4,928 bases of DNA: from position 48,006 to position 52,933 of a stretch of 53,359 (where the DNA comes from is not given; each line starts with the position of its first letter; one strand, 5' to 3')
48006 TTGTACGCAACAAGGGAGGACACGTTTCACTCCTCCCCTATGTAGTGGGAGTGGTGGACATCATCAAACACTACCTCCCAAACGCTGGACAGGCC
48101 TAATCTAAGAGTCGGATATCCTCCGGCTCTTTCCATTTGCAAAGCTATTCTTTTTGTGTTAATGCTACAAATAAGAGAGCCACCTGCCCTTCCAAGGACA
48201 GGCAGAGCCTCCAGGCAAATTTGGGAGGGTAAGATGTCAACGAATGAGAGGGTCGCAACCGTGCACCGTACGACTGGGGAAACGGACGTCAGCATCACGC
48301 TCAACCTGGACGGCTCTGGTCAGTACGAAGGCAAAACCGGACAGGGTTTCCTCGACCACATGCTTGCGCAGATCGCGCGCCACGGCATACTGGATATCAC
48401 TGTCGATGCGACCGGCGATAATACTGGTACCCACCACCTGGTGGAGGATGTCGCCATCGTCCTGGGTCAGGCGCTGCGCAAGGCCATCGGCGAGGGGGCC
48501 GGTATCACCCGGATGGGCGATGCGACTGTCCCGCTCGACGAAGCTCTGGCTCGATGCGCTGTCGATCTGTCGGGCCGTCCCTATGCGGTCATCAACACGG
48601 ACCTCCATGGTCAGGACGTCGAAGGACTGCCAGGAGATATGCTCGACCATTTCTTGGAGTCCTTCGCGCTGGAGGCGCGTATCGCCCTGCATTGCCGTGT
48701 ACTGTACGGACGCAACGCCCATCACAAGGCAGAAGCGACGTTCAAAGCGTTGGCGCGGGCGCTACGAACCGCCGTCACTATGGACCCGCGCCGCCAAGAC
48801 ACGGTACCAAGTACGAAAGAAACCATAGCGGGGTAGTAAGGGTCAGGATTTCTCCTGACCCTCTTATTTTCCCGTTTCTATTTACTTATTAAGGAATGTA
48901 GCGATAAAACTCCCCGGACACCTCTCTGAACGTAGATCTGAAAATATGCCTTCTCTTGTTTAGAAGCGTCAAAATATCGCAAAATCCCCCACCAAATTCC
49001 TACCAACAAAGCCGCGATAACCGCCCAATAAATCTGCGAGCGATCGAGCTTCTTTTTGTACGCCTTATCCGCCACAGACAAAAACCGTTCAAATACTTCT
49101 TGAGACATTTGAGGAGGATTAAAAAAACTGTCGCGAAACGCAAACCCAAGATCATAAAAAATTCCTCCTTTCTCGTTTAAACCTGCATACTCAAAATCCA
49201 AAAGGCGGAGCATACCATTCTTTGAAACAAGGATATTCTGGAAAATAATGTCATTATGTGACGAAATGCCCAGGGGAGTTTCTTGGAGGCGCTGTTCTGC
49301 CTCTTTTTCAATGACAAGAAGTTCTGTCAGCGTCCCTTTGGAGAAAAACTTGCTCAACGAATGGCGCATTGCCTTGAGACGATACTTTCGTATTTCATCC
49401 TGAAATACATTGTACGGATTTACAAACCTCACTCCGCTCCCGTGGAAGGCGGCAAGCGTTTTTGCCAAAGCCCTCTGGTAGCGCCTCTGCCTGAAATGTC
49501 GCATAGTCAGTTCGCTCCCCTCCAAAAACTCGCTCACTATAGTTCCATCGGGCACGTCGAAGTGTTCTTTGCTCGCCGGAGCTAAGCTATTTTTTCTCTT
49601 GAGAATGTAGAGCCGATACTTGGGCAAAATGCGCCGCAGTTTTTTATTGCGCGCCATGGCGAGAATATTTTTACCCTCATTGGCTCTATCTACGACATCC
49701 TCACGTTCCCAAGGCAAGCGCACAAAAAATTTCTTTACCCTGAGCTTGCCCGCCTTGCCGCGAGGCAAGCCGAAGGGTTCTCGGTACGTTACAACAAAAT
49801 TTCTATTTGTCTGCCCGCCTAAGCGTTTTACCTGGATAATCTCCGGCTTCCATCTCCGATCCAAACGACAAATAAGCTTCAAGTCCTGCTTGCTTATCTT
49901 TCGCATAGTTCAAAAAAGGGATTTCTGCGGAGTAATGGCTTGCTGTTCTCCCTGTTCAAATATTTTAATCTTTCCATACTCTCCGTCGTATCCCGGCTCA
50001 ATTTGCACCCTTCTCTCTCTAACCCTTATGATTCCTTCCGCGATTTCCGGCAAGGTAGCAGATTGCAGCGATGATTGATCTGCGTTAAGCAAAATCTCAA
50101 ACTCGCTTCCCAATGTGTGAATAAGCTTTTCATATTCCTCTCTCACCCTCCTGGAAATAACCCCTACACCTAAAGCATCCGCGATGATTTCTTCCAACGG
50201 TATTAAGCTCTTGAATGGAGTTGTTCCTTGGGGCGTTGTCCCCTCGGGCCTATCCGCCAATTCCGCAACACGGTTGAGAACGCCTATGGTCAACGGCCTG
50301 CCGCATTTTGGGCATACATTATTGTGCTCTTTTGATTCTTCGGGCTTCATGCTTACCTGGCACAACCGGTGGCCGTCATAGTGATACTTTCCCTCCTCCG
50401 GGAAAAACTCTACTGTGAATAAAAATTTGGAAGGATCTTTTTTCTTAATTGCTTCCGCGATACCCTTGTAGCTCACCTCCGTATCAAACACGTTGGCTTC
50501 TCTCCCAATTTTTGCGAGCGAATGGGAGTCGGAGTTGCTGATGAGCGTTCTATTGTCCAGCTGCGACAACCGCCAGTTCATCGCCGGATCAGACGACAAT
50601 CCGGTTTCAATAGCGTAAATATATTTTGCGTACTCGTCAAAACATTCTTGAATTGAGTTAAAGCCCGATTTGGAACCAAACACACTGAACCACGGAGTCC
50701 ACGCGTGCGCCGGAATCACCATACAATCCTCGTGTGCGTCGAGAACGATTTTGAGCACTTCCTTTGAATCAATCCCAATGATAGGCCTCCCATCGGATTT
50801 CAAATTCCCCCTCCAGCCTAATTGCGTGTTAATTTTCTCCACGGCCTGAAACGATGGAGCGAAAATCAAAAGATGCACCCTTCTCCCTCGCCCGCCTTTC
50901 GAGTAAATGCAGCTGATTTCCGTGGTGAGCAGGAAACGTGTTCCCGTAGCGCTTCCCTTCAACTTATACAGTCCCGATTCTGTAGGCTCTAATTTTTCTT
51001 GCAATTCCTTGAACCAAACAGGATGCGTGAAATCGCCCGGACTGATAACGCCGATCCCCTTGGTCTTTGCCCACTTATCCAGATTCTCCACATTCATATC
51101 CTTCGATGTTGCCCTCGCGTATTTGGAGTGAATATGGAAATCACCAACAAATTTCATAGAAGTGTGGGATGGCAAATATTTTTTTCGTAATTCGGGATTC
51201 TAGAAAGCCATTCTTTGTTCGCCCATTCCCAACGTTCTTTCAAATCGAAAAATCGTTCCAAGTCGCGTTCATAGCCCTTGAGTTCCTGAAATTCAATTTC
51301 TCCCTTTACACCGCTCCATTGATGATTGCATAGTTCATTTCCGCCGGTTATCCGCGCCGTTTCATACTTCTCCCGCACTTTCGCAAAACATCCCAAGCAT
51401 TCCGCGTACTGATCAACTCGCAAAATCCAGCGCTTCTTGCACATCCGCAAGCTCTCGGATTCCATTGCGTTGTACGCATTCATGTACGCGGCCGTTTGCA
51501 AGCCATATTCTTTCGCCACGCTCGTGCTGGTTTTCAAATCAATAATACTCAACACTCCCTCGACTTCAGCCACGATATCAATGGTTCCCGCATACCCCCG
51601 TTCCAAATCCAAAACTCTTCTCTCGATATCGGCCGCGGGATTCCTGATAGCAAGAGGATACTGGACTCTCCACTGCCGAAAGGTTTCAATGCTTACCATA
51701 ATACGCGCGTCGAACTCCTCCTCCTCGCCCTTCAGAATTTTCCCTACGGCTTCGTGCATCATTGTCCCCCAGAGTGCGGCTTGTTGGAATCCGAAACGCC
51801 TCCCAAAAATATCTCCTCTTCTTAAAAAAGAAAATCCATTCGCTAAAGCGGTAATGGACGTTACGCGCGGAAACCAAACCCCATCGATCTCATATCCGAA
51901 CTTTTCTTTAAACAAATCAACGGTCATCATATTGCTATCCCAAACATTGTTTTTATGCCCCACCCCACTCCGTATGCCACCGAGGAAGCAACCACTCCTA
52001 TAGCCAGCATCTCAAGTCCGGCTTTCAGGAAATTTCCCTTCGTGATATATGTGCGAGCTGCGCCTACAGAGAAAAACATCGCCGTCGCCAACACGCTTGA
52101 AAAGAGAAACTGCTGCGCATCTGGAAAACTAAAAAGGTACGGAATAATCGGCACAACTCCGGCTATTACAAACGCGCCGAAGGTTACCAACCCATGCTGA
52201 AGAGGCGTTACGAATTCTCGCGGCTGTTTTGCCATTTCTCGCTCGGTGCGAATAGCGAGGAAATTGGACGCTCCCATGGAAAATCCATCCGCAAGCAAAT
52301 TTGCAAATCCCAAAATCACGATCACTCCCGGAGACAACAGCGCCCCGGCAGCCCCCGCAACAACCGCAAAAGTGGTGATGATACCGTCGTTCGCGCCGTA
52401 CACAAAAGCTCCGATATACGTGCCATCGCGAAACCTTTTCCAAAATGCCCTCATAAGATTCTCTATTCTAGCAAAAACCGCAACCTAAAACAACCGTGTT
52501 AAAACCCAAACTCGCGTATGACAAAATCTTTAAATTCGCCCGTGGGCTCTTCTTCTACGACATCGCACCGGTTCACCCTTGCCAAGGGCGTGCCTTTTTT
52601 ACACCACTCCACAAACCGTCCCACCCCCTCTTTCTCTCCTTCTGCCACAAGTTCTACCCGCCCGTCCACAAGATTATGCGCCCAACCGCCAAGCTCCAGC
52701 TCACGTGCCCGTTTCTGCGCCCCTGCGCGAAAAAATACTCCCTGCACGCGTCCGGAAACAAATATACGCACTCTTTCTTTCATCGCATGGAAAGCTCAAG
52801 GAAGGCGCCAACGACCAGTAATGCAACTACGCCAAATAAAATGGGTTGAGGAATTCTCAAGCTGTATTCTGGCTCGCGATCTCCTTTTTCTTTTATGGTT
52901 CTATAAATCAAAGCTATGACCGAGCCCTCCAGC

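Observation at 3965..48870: Mosaic of sharply bounded GC-rich single-gene islands wired to AT-rich host-type promoters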

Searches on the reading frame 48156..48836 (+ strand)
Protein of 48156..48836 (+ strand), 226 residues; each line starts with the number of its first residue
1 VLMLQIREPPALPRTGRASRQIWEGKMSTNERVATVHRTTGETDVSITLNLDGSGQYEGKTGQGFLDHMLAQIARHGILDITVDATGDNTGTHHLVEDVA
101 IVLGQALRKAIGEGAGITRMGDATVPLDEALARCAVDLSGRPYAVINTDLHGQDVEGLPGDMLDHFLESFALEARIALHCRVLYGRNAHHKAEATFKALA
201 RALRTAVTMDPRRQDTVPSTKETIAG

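Call 8: search_protein_families(library=pfam, proteins=[window:48156-48836:+], max_evalue=0.01)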
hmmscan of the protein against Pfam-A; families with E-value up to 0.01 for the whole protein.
window:48156-48836:+ (226 aa): 1 family
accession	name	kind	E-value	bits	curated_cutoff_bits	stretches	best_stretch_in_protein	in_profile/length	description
PF00475.24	IGPD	-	1.1e-56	191.4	27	1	61-203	1-144/144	Imidazoleglycerol-phosphate dehydratase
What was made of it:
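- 48234..48836 (+): Imidazoleglycerol-phosphate dehydratase (hisB) CDS, the occupant of the hisB slot. Pfam IGPD (call 8).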

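Call 57: find_homologous_proteins(query=window:48234-48836:+)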
Query window:48234-48836:+ (200 aa): 8000 proteins with E <= 0.001 among 8000 candidates; the best 120 are listed.
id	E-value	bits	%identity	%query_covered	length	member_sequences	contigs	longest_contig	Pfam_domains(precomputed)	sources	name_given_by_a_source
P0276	7.2e-126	435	100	100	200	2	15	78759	PF00475.25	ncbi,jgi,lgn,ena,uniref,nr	ncbi:MAG: imidazoleglycerol-phosphate dehydratase [Candidatus Wildermuthbacteria bacterium RIFCSPHIG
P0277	2.3e-89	316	73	98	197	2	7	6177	PF00475.25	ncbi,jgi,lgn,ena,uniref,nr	ncbi:MAG: Imidazoleglycerol-phosphate dehydratase [Candidatus Gottesmanbacteria bacterium GW2011_GWA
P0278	3.8e-89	316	75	97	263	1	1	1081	PF00475.25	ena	-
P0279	3.4e-76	273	-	-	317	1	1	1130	PF00475.25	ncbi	-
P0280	1.0e-73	265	66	99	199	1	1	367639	PF00475.25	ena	-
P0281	5.4e-73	263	65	97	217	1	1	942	PF00475.25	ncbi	-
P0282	7.8e-73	263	65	97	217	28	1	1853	PF00475.25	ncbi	-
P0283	8.2e-73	262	65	97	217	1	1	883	PF00475.25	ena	-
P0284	1.5e-72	262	65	97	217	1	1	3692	PF00475.25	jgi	-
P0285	3.6e-72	260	62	99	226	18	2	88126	PF00475.25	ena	-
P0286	5.4e-72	260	63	98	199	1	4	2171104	PF00475.25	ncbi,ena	-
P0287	5.7e-72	260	64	98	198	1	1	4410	PF00475.25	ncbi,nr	ncbi:MAG: imidazoleglycerol-phosphate dehydratase HisB [Chloroflexi bacterium]|nr:imidazoleglycerol-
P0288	5.9e-72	260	65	97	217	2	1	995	PF00475.25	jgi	-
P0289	6.2e-72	260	65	98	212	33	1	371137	PF00475.25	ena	-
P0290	6.3e-72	260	63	98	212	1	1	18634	PF00475.25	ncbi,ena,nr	ncbi:MAG: imidazoleglycerol-phosphate dehydratase [SAR202 cluster bacterium Io17-Chloro-G9]|nr:MAG: 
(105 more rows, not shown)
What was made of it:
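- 48234..48836 (+): Homologs are 60-66% identical Chloroflexi/SAR202 types (call 57).
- The window, L102 and an unnamed ENA protein form the closest hisB group (73-75%, against 60-66% to Chloroflexi; call 57).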

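Call 59: find_encoding_contigs(protein=P0277, flank=6000, max_places=3)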
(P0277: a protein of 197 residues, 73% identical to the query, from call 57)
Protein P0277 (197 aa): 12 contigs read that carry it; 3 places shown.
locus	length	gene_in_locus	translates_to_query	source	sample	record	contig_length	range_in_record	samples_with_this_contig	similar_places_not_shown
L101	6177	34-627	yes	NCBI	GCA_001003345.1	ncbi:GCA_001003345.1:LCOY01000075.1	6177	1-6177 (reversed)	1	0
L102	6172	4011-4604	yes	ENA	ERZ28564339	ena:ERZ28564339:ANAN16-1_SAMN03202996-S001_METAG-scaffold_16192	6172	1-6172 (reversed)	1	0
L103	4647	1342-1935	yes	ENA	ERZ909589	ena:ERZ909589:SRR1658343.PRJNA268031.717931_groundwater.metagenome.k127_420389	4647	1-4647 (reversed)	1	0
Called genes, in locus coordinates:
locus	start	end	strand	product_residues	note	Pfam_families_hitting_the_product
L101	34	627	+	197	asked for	PF00475:IGPD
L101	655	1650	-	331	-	PF01636:APH, PF01633:Choline_kinase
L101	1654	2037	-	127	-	PF27218:MJ0043_C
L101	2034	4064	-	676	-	PF14890:Intein_splicing (weak)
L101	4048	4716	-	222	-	PF12705:PDDEXK_1 (faint)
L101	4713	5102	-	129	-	PF01988:VIT1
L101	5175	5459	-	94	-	PF00708:Acylphosphatase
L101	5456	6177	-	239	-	?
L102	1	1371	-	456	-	?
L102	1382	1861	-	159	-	PF01272:GreA_GreB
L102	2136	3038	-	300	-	PF13404:HTH_AsnC-type, PF13412:HTH_24 (weak), PF01037:AsnC_trans_reg, PF22482:AsnC_trans_reg_3 (faint)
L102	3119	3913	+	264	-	PF00702:Hydrolase (faint), PF05116:S6PP, PF08282:Hydrolase_3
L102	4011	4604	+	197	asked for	PF00475:IGPD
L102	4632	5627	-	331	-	PF01636:APH, PF01633:Choline_kinase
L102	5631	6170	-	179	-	?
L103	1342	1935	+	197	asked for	PF00475:IGPD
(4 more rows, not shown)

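Call 72: find_related_loci(query=window:48234-48836:+, collection=viral_contigs, flank=3000)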
Query window:48234-48836:+ (200 aa) in viral_contigs; peptide patterns used: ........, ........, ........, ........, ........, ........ (x = any residue, [..] = any of these).
12 stretches matched a pattern, but none encodes a relative of the query by tblastn (E <= 1e-3).

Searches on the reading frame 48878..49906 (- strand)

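Call 73: search_protein_families(library=pfam, proteins=[window:48878-49906:-], max_evalue=0.001)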
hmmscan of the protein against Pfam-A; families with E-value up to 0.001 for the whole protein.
window:48878-49906:- (342 aa): 2 families
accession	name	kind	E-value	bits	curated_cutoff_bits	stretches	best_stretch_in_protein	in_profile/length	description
PF01633.27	Choline_kinase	-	7.4e-14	52.2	29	1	122-257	67-204/300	Choline/ethanolamine kinase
PF01636.29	APH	-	1.3e-06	28.8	23.2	1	121-268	71-220/239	Phosphotransferase enzyme family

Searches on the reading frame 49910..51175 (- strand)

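Call 73: search_protein_families(library=pfam, proteins=[window:49910-51175:-], max_evalue=0.001)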
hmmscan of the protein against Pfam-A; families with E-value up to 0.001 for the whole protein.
window:49910-51175:- (421 aa): 1 family
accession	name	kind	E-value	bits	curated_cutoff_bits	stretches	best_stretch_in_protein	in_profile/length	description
PF13263.12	PHP_C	-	0.00044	20.2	21.3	0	212-246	19-54/56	PHP-associated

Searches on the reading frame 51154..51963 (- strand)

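Call 73: search_protein_families(library=pfam, proteins=[window:51154-51963:-], max_evalue=0.001)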
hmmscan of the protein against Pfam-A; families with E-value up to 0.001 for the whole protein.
window:51154-51963:- (269 aa): 1 family
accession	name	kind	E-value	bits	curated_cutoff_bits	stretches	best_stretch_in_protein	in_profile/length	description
PF12705.13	PDDEXK_1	-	6.9e-06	26.6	22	1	116-169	111-174/247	PD-(D/E)XK nuclease superfamily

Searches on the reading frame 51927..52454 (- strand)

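Call 73: search_protein_families(library=pfam, proteins=[window:51927-52454:-], max_evalue=0.001)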
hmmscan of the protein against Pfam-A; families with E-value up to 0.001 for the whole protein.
window:51927-52454:- (175 aa): 1 family
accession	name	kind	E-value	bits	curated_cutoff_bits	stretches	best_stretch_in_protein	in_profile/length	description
PF01988.24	VIT1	-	7.5e-36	124.4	28.1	2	15-78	2-66/214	VIT family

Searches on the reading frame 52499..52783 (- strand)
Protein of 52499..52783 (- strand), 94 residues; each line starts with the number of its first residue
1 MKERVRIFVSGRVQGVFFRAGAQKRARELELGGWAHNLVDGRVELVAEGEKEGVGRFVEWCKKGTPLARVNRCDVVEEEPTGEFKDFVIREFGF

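Call 73: search_protein_families(library=pfam, proteins=[window:52499-52783:-], max_evalue=0.001)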
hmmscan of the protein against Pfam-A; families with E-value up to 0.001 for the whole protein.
window:52499-52783:- (94 aa): 1 family
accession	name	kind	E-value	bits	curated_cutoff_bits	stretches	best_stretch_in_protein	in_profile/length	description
PF00708.24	Acylphosphatase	-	5.9e-26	91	22.5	1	6-89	2-85/85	Acylphosphatase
